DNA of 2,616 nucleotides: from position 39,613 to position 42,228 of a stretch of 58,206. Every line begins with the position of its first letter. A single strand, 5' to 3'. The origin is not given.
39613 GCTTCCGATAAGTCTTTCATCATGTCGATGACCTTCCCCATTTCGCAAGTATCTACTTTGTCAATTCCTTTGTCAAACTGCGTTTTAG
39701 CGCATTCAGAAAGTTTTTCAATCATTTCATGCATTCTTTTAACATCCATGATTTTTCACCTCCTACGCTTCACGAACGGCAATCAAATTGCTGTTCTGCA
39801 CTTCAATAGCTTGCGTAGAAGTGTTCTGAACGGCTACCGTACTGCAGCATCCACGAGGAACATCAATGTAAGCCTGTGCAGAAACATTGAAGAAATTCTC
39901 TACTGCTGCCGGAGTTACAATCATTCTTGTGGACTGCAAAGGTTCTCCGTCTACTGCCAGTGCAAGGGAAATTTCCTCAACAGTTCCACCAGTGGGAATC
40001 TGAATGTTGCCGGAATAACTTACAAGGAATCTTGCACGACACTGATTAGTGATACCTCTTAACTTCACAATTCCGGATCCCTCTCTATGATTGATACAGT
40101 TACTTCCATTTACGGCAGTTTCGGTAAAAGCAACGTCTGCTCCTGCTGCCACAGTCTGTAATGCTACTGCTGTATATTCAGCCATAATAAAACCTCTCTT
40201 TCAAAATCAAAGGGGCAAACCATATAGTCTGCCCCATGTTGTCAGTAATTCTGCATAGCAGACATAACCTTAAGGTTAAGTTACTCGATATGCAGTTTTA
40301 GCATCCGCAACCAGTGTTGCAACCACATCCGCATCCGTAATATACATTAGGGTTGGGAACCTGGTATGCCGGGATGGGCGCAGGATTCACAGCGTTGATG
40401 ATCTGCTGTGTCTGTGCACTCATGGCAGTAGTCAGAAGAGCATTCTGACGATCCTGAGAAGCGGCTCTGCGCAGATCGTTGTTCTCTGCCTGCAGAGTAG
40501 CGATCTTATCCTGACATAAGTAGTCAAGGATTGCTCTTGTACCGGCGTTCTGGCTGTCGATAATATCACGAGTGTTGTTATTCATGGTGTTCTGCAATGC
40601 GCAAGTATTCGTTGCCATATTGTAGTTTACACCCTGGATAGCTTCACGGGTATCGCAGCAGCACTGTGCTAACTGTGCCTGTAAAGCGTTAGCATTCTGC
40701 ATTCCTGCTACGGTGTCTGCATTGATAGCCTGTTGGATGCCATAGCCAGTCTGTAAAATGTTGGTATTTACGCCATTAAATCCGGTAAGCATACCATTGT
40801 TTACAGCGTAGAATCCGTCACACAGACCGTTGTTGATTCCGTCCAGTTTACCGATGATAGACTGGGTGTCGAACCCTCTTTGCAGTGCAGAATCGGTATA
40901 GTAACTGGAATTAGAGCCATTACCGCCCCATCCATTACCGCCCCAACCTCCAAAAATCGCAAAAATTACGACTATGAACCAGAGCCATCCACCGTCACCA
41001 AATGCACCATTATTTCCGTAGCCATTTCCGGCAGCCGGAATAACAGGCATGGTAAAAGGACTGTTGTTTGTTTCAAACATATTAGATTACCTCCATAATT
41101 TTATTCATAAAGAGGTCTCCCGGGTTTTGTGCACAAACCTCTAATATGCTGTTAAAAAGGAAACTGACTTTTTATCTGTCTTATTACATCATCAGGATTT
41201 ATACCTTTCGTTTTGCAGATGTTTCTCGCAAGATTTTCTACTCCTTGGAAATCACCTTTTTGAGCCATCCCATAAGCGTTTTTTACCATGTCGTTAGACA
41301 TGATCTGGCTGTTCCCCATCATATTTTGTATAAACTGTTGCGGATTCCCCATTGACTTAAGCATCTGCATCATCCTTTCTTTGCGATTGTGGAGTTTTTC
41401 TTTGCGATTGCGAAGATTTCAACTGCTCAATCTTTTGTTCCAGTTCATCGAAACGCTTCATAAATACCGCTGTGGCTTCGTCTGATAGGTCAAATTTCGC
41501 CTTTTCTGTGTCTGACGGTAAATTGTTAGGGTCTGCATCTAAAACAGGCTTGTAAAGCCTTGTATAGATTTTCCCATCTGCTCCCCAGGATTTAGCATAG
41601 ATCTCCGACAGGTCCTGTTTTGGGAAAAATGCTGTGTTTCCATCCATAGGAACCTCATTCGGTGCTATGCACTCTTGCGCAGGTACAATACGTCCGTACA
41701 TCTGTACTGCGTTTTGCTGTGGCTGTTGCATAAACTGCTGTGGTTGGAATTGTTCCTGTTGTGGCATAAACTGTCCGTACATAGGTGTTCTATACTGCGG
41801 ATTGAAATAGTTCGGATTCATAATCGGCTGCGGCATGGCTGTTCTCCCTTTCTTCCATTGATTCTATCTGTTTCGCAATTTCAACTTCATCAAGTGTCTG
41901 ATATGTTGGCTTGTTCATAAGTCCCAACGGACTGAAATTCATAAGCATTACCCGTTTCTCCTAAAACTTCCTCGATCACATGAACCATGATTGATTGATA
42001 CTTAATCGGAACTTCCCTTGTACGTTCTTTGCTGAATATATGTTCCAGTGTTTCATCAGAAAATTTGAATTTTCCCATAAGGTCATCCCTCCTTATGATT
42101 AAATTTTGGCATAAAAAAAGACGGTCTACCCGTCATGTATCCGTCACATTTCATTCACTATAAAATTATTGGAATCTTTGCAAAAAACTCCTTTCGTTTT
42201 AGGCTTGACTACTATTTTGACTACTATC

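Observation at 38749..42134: Terminator-insulated seven-gene cargo block beside attP encoding low-complexity proteins plus a TNF/C1q-like candidate: spore-surface-like morons?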

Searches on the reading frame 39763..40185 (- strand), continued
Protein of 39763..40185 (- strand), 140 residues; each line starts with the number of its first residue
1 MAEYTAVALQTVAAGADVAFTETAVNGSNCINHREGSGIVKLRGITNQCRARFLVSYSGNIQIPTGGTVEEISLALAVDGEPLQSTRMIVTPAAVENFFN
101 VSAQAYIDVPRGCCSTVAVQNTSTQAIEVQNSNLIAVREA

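Call 38: find_related_loci(query=A2, collection=genome_contigs, flank=7000)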
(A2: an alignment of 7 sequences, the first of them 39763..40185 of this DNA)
Query A2 (140 aa) in genome_contigs; peptide patterns used: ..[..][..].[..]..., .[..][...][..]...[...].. (x = any residue, [..] = any of these).
237 stretches matched a pattern; 100 encode a relative of the query (tblastn E <= 1e-3); the best 80 are kept; 80 distinct loci.
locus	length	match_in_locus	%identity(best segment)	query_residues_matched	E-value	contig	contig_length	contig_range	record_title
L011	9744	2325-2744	96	1-140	1e-86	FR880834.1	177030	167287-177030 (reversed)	Clostridium sp. CAG:510 genomic scaffold, scf67, whole genome shotgun sequence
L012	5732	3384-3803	89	1-140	4e-81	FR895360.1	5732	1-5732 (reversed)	Firmicutes bacterium CAG:882 genomic scaffold, scf66, whole genome shotgun sequence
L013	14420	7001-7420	88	1-140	6e-81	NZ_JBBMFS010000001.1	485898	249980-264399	Lachnospira intestinalis strain CLA-AA-H89B CLA-AA-H89B_contig_1_length_485898, whole genome shotgun sequence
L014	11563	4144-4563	84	1-140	2e-77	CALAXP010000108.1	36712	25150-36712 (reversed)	MAG TPA_asm: uncultured Lachnospiraceae bacterium isolate SRR1747021_bin.24_CONCOCT_v1.1_MAG genome assembly, contig: ER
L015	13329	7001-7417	84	1-139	3e-77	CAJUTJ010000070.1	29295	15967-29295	MAG TPA_asm: uncultured Acetatifactor sp. isolate MGBC165152 genome assembly, contig: MGBC165152.70, whole genome shotgu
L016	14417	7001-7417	85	1-139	3e-77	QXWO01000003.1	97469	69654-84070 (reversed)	Lachnospiraceae bacterium strain 1XD21-87 Scaffold2_1, whole genome shotgun sequence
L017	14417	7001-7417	85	1-139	2e-77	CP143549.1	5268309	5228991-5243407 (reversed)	Lachnospiraceae bacterium JLR.KK009 strain JLR.KK002 chromosome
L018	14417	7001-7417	85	1-139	2e-77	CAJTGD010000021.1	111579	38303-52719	Lachnospiraceae bacterium isolate C84_6_DL94_Fmh genome assembly, contig: MGBC000187.21, whole genome shotgun sequence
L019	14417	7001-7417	84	1-139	9e-77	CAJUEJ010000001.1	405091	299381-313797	MAG TPA_asm: uncultured Hungatella sp. isolate MGBC130490 genome assembly, contig: MGBC130490.1, whole genome shotgun se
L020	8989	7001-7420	84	1-140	2e-76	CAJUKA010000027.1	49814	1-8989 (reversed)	MAG TPA_asm: uncultured Lachnospiraceae bacterium isolate MGBC143556 genome assembly, contig: MGBC143556.27, whole genom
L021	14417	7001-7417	84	1-139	4e-76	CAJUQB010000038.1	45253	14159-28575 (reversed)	MAG TPA_asm: uncultured Lachnospiraceae bacterium isolate MGBC162980 genome assembly, contig: MGBC162980.38, whole genom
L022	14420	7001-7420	74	1-140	3e-67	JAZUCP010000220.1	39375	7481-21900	MAG: Acetatifactor sp. isolate T1900045313_YK20190002.MAGScoT_cleanbin_000094 SGB_6257_k141_5798292, whole genome shotgu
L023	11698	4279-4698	67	1-140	3e-59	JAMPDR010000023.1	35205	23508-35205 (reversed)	MAG: Ruminococcus sp. isolate NALB_7823_32 Scaffold_#23__SCF_023___35205_bp, whole genome shotgun sequence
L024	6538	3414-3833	69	1-140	1e-58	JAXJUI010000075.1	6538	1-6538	MAG: Agathobacter sp. isolate DOME_MAG_5004 5004_C0320_k141_82155, whole genome shotgun sequence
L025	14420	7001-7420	65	1-140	3e-58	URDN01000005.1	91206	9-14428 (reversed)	uncultured Lachnospiraceae bacterium isolate UMGS894 genome assembly, contig: NODE_45_length_91206_cov_6.269794, whole g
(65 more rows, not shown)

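Call 44: find_homologous_proteins(query=A1)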
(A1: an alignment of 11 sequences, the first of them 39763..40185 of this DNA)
Query A1 (11 sequences) (140 aa, profile of the alignment): 7930 proteins with E <= 0.001 among 8000 candidates; the best 120 are listed.
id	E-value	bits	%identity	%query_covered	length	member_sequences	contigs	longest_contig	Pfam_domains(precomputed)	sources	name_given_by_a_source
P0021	5.6e-67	242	73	99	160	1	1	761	-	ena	-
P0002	2.7e-66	239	98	100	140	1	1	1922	-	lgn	-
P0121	4.0e-66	239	83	99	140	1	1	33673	-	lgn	-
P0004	4.0e-66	239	97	100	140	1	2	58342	-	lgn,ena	-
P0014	4.1e-66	239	95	100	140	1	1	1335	-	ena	-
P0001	5.0e-66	238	99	100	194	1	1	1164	-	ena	-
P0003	5.2e-66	238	97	100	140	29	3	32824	-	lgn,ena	-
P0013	6.0e-66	238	96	100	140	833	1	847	-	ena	-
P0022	6.8e-66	238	90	100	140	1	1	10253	-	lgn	-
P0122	8.7e-66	238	81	99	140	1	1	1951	-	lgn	-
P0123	8.9e-66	238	75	99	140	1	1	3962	-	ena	-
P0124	1.3e-65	237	75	100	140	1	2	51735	-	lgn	-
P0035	1.6e-65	237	88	100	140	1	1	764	-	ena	-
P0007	1.9e-65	237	96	100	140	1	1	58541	-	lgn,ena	-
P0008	2.1e-65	236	96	100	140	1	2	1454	-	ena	-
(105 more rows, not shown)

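Call 52: predict_structure(alignment_id=A3)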
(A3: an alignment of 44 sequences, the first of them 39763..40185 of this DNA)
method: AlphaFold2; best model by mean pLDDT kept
length: 140 residues; sequences in the alignment: 44
mean_pLDDT: 87.8   pTM: 0.82
mean pLDDT of the five models: 87.8, 77.4, 73.2, 70.8, 61.9
residues with pLDDT >= 90: 78; 70-90: 52; 50-70: 10; < 50: 0
segments of 3 or more residues with pLDDT < 50: none
pLDDT, mean of each block of 10 residues (from residue 1): 88 93 68 74 80 94 91 93 91 87 93 91 95 90
secondary structure, 60 per line:
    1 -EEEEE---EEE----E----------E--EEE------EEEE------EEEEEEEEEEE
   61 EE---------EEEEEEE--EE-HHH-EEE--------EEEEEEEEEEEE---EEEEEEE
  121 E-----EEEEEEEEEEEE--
elements in order: E2-6 E10-12 E31-33 E40-43 E50-62 E72-78 E88-90 E99-110 E114-121 E127-138

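Call 55: fold_search(model_id=the predicted structure, library=pdb)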
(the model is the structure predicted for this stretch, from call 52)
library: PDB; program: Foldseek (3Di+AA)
matches with E <= 10: 1811; with E <= 0.001: 108
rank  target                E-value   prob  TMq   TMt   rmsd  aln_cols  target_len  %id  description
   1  9h38_L                1.2e-07  1.00  0.72  0.72   3.5       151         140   15  C-terminal domain of the F-ENA tip fibrillum F-BclA from Bacillus thuringiensis (released 2025-03-12)
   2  9h38_M                1.8e-07  1.00  0.74  0.76   2.9       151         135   14  C-terminal domain of the F-ENA tip fibrillum F-BclA from Bacillus thuringiensis (released 2025-03-12)
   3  9h38_K                2.0e-07  1.00  0.74  0.75   2.9       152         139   14  C-terminal domain of the F-ENA tip fibrillum F-BclA from Bacillus thuringiensis (released 2025-03-12)
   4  9h38_A                4.1e-07  1.00  0.74  0.74   2.9       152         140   14  C-terminal domain of the F-ENA tip fibrillum F-BclA from Bacillus thuringiensis (released 2025-03-12)
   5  9h38_S                4.8e-07  1.00  0.72  0.73   3.0       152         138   14  C-terminal domain of the F-ENA tip fibrillum F-BclA from Bacillus thuringiensis (released 2025-03-12)
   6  9h38_R                4.8e-07  1.00  0.72  0.71   3.1       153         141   16  C-terminal domain of the F-ENA tip fibrillum F-BclA from Bacillus thuringiensis (released 2025-03-12)
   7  9h38_B                5.3e-07  1.00  0.74  0.76   2.9       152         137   14  C-terminal domain of the F-ENA tip fibrillum F-BclA from Bacillus thuringiensis (released 2025-03-12)
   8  7r1m_A                1.2e-06  1.00  0.76  0.69   2.9       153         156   11  Crystal structure of ExsFA, a Bacillus cereus spore exosporium protein (released 2023-02-15)
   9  8d02                  1.8e-06  1.00  0.76  0.72   3.3       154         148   12  Crystal Structure of Bacillus anthracis BxpB (released 2023-05-24)
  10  9h3d_D                1.8e-06  1.00  0.76  0.73   3.2       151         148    9  F-ENA exosporium anchoring complex between ExsF and a peptide derived from the N-terminus of F-Anchor (released 2025-03-12)
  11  9h3d_E                2.3e-06  1.00  0.75  0.72   3.3       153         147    8  F-ENA exosporium anchoring complex between ExsF and a peptide derived from the N-terminus of F-Anchor (released 2025-03-12)
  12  1wck                  3.7e-06  1.00  0.67  0.69   3.4       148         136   14  Crystal structure of the C-terminal domain of BclA, the major antigen of the exosporium of the Bacillus anthracis spore. (released 2005-10-25)
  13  3tyj                  3.9e-06  1.00  0.69  0.71   3.3       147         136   13  Bacillus collagen-like protein of anthracis P159S mutant (released 2012-03-14)
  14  7r5i_C                3.9e-06  1.00  0.70  0.67   3.9       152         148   11  High resolution Crystal structure of ExsFA, a Bacillus cereus spore exosporium protein (released 2023-08-23)
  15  2z5w                  5.8e-06  1.00  0.67  0.69   3.4       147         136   13  tBclA, a recombinant spore surface protein from Bacillus anthracis (released 2008-04-22)
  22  7r1m_B                1.2e-05  1.00  0.74  0.68   3.7       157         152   10  Crystal structure of ExsFA, a Bacillus cereus spore exosporium protein (released 2023-02-15)
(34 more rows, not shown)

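Call 61: fold_search(model_id=the predicted structure, library=viral)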
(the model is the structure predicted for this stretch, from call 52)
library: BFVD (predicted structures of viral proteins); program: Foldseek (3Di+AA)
matches with E <= 10: 1831; with E <= 0.001: 359
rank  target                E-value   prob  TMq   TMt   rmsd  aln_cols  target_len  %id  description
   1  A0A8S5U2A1            4.0e-14  1.00  0.88  0.91   1.7       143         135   37  Uncharacterized protein [Siphoviridae sp. ctqzz19]
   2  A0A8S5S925            1.4e-09  1.00  0.83  0.82   2.1       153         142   20  BclA protein [Phage sp. ctGns7]
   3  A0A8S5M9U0            4.5e-09  1.00  0.85  0.86   2.0       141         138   13  Uncharacterized protein [Siphoviridae sp. ctv4j104]
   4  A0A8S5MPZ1            6.2e-09  1.00  0.80  0.86   2.4       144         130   19  Uncharacterized protein [Podoviridae sp. ctoqT5]
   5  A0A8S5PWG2            1.4e-08  1.00  0.83  0.84   2.0       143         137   19  Uncharacterized protein [Myoviridae sp. ctWiL39]
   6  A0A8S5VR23            2.2e-08  1.00  0.82  0.84   1.8       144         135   19  (no name in the UniProt tables at hand)
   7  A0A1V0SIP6            4.3e-08  1.00  0.70  0.24   3.2       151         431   18  Collagen triple helix repeat motif-containing protein [Klosneuvirus KNV1]
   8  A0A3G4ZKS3            2.0e-07  1.00  0.68  0.70   3.5       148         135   11  Uncharacterized protein [Terrestrivirus sp.]
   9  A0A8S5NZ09            2.4e-07  1.00  0.77  0.76   2.7       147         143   16  Uncharacterized protein [Siphoviridae sp. ctiMP24]
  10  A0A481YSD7            2.6e-07  1.00  0.68  0.58   3.6       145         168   19  Uncharacterized protein [Marseillevirus LCMAC101]
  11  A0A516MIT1            2.7e-07  1.00  0.72  0.29   3.4       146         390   17  (no name in the UniProt tables at hand)
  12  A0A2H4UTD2            3.2e-07  1.00  0.71  0.48   2.7       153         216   18  Flagellar hook-length control protein-like protein [Bodo saltans virus]
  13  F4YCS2                3.2e-07  1.00  0.69  0.51   4.1       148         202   14  (no name in the UniProt tables at hand)
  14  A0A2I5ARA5            4.0e-07  1.00  0.70  0.57   4.0       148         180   14  (no name in the UniProt tables at hand)
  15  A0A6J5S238            4.2e-07  1.00  0.71  0.47   3.8       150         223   12  Uncharacterized protein [uncultured Caudovirales phage]
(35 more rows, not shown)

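Call 85: search_protein_families(library=pfam, proteins=[L010:5753-6055:+, L005:5687-5965:+], max_evalue=0.1)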
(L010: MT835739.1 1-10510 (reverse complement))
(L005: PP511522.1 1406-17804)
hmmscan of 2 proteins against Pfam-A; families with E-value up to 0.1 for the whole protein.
L010:5753-6055:+ (101 aa): 0 families

L005:5687-5965:+ (93 aa): 0 families

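Call 94: search_solved_structures(query=A7, max_evalue=1)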
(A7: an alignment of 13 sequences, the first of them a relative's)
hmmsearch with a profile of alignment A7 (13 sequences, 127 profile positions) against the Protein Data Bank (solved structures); distinct sequences matched with E-value up to 1: 1.
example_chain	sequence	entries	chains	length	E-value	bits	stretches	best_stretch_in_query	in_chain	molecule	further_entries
3gcg_B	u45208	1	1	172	0.89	12.9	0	33-76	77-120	L0028 (Mitochondria associated protein)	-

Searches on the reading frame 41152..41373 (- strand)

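Call 5: search_protein_families(library=pfam, proteins=[window:41152-41373:-], max_evalue=1)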
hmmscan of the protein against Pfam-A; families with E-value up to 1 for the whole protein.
window:41152-41373:- (73 aa): 1 family
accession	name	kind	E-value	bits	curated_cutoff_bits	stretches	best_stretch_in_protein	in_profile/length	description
PF08542.16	Rep_fac_C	-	0.18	12.7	23.6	1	28-67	4-43/88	Replication factor C C-terminal domain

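Call 6: search_protein_families(library=phrogs, proteins=[window:41152-41373:-], max_evalue=1)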
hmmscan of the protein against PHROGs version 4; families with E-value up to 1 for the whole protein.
window:41152-41373:- (73 aa): 0 families

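Call 21: search_protein_families(library=padloc, proteins=[window:41152-41373:-], max_evalue=1)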
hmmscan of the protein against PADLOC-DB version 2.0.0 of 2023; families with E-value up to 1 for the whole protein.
window:41152-41373:- (73 aa): 0 families

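Call 22: search_protein_families(library=ncbifam, proteins=[window:41152-41373:-], max_evalue=1)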
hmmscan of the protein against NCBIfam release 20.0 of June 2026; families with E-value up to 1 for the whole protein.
window:41152-41373:- (73 aa): 2 families
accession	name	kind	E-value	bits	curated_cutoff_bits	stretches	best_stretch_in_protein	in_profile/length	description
NF001679.0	PRK00440.1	equivalog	0.051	12.6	303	1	25-69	227-271/322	replication factor C small subunit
TIGR01078.1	arcA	equivalog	0.1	11.3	489.1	1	20-56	216-250/408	arginine deiminase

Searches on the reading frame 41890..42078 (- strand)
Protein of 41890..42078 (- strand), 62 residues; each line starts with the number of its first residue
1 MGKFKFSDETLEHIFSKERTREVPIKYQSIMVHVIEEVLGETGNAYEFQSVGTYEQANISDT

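Call 5: search_protein_families(library=pfam, proteins=[window:41890-42078:-], max_evalue=1)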
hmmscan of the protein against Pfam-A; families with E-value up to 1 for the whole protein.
window:41890-42078:- (62 aa): 0 families

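Call 6: search_protein_families(library=phrogs, proteins=[window:41890-42078:-], max_evalue=1)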
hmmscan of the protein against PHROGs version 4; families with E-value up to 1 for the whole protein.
window:41890-42078:- (62 aa): 1 family
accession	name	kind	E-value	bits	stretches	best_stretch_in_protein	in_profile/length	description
phrog_34926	-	unknown function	0.27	12.3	1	3-21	35-53/55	-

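Call 21: search_protein_families(library=padloc, proteins=[window:41890-42078:-], max_evalue=1)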
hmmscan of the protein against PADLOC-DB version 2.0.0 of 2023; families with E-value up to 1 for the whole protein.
window:41890-42078:- (62 aa): 0 families

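Call 22: search_protein_families(library=ncbifam, proteins=[window:41890-42078:-], max_evalue=1)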
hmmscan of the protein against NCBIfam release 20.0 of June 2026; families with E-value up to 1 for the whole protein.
window:41890-42078:- (62 aa): 0 families
